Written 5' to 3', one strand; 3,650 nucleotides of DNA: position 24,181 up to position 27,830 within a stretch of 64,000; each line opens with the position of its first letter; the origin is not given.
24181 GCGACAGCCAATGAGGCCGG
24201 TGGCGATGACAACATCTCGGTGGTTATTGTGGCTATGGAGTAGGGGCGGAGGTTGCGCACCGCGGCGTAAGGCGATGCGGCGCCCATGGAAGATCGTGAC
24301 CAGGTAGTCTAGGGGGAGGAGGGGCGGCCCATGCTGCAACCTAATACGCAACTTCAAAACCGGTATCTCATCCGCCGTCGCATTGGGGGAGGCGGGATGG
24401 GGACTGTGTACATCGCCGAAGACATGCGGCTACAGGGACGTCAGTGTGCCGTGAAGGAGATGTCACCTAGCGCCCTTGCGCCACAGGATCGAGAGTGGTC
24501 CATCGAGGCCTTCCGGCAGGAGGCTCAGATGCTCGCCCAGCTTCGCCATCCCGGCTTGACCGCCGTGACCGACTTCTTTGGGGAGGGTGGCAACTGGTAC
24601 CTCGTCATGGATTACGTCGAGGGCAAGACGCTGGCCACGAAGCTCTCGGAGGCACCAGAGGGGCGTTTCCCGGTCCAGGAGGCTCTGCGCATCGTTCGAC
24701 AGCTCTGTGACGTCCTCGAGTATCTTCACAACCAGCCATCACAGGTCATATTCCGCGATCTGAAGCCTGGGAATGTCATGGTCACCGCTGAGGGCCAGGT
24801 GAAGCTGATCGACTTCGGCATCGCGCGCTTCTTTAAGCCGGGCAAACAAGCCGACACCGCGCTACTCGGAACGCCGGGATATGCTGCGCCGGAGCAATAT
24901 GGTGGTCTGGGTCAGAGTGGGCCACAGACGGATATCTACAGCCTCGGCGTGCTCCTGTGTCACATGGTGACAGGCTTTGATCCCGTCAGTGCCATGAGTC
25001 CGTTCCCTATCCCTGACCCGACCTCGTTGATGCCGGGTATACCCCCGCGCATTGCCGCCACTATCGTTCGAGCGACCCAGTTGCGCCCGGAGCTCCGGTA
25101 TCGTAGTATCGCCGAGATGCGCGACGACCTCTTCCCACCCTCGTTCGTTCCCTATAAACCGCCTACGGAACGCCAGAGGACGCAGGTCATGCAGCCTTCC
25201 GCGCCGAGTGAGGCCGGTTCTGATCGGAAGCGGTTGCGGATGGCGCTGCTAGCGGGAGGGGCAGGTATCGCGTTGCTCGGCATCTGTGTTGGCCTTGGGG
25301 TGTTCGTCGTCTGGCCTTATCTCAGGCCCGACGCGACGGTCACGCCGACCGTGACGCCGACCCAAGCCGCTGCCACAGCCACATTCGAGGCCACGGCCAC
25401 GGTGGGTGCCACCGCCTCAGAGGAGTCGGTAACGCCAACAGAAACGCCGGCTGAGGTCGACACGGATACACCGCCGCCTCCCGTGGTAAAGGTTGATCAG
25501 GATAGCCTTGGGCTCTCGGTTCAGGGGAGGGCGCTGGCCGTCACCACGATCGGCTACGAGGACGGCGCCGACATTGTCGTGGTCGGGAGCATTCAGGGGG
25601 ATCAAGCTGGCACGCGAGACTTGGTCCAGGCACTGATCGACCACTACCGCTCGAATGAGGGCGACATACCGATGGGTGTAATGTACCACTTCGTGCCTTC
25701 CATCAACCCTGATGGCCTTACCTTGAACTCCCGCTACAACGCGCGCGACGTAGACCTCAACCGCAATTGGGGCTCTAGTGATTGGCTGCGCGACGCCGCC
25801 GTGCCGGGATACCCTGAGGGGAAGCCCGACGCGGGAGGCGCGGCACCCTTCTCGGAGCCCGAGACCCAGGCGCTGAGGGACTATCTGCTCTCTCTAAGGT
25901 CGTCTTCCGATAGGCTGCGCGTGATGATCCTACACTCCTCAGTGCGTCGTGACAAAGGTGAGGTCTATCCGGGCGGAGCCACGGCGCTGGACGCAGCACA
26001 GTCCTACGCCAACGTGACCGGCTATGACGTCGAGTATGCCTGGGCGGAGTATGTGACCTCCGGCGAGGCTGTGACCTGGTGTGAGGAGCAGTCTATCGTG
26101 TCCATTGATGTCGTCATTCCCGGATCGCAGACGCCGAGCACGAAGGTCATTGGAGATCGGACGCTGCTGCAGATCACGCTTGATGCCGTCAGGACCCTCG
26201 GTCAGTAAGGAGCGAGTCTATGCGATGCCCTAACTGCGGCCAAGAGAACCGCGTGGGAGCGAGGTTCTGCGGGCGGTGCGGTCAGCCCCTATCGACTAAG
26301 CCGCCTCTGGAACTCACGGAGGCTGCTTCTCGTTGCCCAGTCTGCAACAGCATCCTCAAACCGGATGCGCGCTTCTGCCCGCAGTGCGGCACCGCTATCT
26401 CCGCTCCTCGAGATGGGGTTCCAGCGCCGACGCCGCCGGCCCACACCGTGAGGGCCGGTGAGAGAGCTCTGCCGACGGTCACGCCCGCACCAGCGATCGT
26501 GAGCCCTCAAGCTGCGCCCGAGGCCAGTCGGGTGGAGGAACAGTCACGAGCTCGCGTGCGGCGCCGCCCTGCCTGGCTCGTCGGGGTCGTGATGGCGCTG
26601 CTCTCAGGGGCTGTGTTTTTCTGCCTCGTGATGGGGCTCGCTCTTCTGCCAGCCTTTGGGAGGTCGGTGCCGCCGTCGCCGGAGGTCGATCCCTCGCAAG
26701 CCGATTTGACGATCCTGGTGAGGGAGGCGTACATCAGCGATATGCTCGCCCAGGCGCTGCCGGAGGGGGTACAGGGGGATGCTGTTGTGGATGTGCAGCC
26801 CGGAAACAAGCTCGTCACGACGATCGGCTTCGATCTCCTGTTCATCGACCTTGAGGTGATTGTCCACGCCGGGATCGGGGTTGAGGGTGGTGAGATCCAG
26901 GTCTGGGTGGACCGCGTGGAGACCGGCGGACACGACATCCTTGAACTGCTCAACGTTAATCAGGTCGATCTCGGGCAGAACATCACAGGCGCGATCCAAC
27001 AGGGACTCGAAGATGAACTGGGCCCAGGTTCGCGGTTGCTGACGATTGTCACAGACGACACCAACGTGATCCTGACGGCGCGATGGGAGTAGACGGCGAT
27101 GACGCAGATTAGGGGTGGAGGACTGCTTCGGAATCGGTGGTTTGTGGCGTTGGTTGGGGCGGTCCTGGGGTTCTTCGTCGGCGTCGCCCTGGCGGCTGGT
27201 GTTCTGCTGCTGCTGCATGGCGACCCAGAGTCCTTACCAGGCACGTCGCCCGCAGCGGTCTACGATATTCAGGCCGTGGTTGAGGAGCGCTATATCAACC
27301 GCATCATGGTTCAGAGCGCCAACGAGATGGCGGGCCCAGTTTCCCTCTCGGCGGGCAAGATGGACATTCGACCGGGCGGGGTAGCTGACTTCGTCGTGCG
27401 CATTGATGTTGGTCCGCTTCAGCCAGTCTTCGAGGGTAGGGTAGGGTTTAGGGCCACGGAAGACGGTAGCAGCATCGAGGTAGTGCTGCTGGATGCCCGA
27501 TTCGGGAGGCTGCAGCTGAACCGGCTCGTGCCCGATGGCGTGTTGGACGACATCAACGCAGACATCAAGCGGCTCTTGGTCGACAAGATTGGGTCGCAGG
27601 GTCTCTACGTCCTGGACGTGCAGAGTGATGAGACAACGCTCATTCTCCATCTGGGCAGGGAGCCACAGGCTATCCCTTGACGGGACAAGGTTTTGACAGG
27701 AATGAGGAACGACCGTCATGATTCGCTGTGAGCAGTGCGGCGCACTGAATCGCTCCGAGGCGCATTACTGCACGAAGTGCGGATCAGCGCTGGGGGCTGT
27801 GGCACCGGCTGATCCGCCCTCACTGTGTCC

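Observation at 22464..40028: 17.5-kb same-strand Ser/Thr phospho-signalling supercluster wired to surface effectors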

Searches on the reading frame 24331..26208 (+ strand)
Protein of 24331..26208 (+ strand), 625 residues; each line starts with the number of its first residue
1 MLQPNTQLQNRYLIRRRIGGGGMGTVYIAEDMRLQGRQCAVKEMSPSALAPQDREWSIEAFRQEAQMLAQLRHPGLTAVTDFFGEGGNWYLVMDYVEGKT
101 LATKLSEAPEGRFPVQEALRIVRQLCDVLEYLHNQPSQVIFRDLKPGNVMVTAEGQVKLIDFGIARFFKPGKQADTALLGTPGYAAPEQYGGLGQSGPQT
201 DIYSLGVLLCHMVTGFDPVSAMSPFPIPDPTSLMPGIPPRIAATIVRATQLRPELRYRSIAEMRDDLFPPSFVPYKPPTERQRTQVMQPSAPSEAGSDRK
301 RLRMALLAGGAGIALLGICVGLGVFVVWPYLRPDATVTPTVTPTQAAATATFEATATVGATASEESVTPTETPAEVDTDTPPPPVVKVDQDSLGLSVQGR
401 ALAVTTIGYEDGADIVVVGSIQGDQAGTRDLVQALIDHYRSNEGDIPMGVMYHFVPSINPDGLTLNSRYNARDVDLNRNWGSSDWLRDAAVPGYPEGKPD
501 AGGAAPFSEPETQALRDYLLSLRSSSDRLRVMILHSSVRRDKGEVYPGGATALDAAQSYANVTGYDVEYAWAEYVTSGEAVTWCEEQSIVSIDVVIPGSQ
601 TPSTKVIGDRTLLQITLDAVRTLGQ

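Call 4: search_protein_families(library=pfam, proteins=[window:24331-26208:+], max_evalue=0.01)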
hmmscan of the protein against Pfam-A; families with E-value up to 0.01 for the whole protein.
window:24331-26208:+ (625 aa): 6 families
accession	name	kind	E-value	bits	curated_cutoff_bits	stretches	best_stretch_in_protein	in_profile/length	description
PF00069.31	Pkinase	-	7.1e-44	150.6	31.7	1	14-220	3-198/263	Protein kinase domain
PF07714.23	PK_Tyr_Ser-Thr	-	1.5e-25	90.4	23.1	1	15-224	4-210/258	Protein tyrosine and serine/threonine kinase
PF00246.29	Peptidase_M14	-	1.4e-15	58.1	21.6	1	391-528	19-174/286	Zinc carboxypeptidase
PF01636.29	APH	-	3.1e-07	30.8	23.2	1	120-166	149-198/239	Phosphotransferase enzyme family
PF03109.22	ABC1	-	9.6e-05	22.1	22.9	1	90-174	144-223/244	ABC1 atypical kinase-like domain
PF10994.13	DUF2817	-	0.0053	16.7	23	1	450-481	88-119/341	Protein of unknown function (DUF2817)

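Call 34: search_protein_families(library=ncbifam, proteins=[window:24331-26208:+], max_evalue=0.00001)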
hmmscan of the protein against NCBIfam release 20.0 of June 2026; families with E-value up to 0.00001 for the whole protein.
window:24331-26208:+ (625 aa): 16 families
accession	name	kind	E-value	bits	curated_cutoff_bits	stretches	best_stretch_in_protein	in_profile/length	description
NF033483.0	PknB_PASTA_kin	equivalog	1.5e-66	225.6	450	1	7-293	4-297/563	Stk1 family PASTA domain-containing Ser/Thr kinase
NF038150.1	lanthi_synth_IV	equivalog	1e-42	146.5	650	1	7-223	186-400/851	class IV lanthionine synthetase LanL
NF047741.1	antiphage_MADS6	equivalog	3.2e-38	131.7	460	2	2-136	487-611/612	methylation-associated defense system protein kinase MAD6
NF052427.1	StpK7MSMEG_1200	equivalog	2e-33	115.8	900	1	11-360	8-346/601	serine/threonine protein kinase StpK7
NF009651.0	PRK13184.1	equivalog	1e-29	103.1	839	1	10-267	2-287/932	serine/threonine-protein kinase PknD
NF038151.1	lanthi_synth_III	equivalog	3.2e-29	101.9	575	1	9-224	219-434/833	class III lanthionine synthetase LanKC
TIGR03903.1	TOMM_kin_cyc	equivalog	1.3e-24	86.2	705.75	1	49-216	16-186/1267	TOMM system kinase/cyclase fusion protein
NF033442.0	BREX_PglW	equivalog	1.6e-18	65.9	990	1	5-187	507-677/1391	BREX system serine/threonine kinase PglW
NF053615.1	SerThrKinAfsKStmc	equivalog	1.3e-14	53.9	1300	1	16-224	19-218/809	protein serine/threonine kinase AfsK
NF043056.1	T4SS_LegK1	equivalog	1.6e-12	46.8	550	1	15-211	76-282/516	Dot/Icm T4SS effector kinase LegK1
NF058632.1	SerThrKinPrkT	equivalog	2.2e-10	40.1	280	1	9-163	20-163/322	serine/threonine protein kinase PrkT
NF007897.0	PRK10602.1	equivalog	3.4e-10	39.4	157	1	451-597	72-212/237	murein tripeptide amidase MpaA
TIGR03724.2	arch_bud32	equivalog_domain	3.6e-08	33.1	125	1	59-168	38-134/193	KEOPS complex kinase/ATPase Bud32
NF011464.0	PRK14879.1-7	equivalog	5.6e-08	32.8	246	1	63-167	55-151/221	Kae1-associated kinase Bud32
NF011463.0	PRK14879.1-4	equivalog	1.2e-07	31.5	188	1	56-169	60-164/237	Kae1-associated kinase Bud32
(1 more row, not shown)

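Call 35: search_protein_families(library=padloc, proteins=[window:24331-26208:+], max_evalue=0.00001)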
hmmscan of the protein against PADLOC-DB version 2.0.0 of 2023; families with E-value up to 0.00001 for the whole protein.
window:24331-26208:+ (625 aa): 33 families (the best 25 are shown)
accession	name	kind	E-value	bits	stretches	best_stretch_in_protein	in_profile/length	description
PDLC04138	mad6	-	3.8e-60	202.5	1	3-223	44-260/659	mads_6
PDLC04042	PD-T4-6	-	5.3e-60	201.5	1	5-268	4-270/292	-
PDLC04053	PD-T4-6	-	3.5e-58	195.5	1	8-267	7-268/311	-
PDLC04060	PD-T4-6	-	5.1e-57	191.9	1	6-267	4-266/486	-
PDLC04061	PD-T4-6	-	5.3e-57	192.5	1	6-291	12-303/510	-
PDLC04047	PD-T4-6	-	2.3e-56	189.3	1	1-267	1-269/327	-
PDLC04052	PD-T4-6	-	7.7e-52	175.1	1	5-381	4-398/496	-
PDLC04043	PD-T4-6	-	5.4e-51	172.1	1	6-344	11-347/452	-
PDLC04054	PD-T4-6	-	6.9e-50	168.4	1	10-281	10-286/347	-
PDLC04057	PD-T4-6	-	1.9e-49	166.9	1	7-267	5-267/443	-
PDLC04048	PD-T4-6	-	4.3e-48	162.5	1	5-268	5-270/354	-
PDLC04039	PD-T4-6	-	1.2e-47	160.9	1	6-262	11-267/458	-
PDLC04040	PD-T4-6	-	8.5e-47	158.1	1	18-268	2-263/547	-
PDLC04044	PD-T4-6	-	2.2e-45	153.4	1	4-223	26-243/372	-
PDLC04041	PD-T4-6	-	7e-41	138.9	1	11-267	29-290/443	-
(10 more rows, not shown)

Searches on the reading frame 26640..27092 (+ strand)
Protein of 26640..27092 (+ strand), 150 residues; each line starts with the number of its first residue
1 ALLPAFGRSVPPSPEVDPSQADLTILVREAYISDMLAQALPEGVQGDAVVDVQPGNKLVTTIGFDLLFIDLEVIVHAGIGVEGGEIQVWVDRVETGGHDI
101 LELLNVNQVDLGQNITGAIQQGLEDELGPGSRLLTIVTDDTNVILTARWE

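Call 73: search_protein_families(library=pfam, proteins=[window:26640-27092:+], max_evalue=10)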
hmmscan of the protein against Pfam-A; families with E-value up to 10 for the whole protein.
window:26640-27092:+ (150 aa): 0 families

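Call 77: search_protein_families(library=pfam, proteins=[window:26673-27089:+], max_evalue=10)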
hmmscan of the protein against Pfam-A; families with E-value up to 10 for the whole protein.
seq(139 aa): 0 families

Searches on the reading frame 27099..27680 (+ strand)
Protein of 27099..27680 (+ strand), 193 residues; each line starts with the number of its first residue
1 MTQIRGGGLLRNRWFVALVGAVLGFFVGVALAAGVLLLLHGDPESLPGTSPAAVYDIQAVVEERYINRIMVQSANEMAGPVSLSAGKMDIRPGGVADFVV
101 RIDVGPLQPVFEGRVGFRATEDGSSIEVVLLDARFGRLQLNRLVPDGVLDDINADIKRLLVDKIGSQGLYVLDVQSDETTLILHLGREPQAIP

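Call 4: search_protein_families(library=pfam, proteins=[window:27099-27680:+], max_evalue=0.01)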
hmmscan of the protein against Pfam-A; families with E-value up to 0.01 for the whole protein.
window:27099-27680:+ (193 aa): 0 families

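Call 34: search_protein_families(library=ncbifam, proteins=[window:27099-27680:+], max_evalue=0.00001)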
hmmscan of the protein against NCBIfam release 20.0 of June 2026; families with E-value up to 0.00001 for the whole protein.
window:27099-27680:+ (193 aa): 0 families

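Call 35: search_protein_families(library=padloc, proteins=[window:27099-27680:+], max_evalue=0.00001)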
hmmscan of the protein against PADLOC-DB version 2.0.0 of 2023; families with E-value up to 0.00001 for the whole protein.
window:27099-27680:+ (193 aa): 0 families

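Call 73: search_protein_families(library=pfam, proteins=[window:27099-27680:+], max_evalue=10)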
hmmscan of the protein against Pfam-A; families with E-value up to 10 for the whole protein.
window:27099-27680:+ (193 aa): 2 families
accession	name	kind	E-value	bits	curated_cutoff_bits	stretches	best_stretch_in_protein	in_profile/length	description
PF06280.18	fn3_5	-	0.064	14.4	27.6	1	69-125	46-106/112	Fn3-like domain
PF18895.5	T4SS_pilin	-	0.1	13.1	26.6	1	12-44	10-42/71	Type IV secretion system pilin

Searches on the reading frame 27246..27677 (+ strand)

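Call 77: search_protein_families(library=pfam, proteins=[window:27246-27677:+], max_evalue=10)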
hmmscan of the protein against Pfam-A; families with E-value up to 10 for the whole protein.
seq(144 aa): 1 family
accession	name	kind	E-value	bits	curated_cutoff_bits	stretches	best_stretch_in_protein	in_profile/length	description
PF06280.18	fn3_5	-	0.039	15.1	27.6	1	20-76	46-106/112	Fn3-like domain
